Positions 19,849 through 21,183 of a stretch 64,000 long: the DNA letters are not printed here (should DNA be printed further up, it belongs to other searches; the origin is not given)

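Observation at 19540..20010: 456-bp highly structured non-coding region between convergent genes, ending in three tandem ~34-bp repeats that generate the purM stop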

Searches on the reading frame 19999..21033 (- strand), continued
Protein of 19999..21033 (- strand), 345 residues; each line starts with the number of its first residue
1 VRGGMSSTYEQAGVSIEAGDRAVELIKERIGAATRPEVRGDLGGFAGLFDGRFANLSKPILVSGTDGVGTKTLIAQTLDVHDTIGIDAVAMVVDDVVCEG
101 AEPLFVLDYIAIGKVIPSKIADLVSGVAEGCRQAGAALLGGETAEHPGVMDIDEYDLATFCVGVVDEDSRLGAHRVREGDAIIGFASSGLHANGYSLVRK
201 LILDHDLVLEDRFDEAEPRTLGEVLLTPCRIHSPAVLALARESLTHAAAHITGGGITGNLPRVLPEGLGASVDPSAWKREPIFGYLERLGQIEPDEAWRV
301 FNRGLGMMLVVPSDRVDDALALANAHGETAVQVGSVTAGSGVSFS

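Call 83: find_encoding_contigs(protein=P0019, flank=4000, max_places=2)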
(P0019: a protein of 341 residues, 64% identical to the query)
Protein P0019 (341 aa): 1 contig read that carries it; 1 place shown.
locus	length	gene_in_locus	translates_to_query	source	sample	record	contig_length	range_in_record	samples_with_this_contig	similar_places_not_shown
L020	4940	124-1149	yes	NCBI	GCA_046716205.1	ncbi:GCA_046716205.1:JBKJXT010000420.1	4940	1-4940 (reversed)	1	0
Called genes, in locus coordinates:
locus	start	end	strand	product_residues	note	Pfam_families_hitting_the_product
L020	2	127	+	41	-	?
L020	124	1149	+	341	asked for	PF00586:AIRS, PF02769:AIRS_C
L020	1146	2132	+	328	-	PF00512:HisKA, PF02518:HATPase_c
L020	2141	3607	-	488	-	PF13360:PQQ_2 (faint)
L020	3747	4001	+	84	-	-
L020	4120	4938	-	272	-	?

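Call 84: find_encoding_contigs(protein=P0035, flank=4000, max_places=2)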
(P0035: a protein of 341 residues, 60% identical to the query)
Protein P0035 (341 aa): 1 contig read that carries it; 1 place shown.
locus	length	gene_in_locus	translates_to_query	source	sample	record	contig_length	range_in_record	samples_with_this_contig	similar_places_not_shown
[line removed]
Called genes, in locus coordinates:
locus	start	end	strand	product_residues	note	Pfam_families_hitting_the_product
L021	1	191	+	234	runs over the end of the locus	PF02861:Clp_N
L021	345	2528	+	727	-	PF18072:FGAR-AT_linker, PF00586:AIRS, PF02769:AIRS_C, PF00586:AIRS, PF02769:AIRS_C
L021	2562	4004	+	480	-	PF00310:GATase_2 (faint), PF13522:GATase_6, PF13537:GATase_7, PF00156:Pribosyltran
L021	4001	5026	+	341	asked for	PF00586:AIRS, PF02769:AIRS_C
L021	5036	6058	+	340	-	PF00512:HisKA, PF13581:HATPase_c_2 (weak), PF02518:HATPase_c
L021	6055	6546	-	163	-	-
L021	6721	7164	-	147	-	PF00293:NUDIX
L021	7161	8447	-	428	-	PF00364:Biotin_lipoyl, PF02817:E3_binding, PF00198:2-oxoacid_dh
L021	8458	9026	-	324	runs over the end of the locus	PF02779:Transket_pyr, PF02780:Transketolase_C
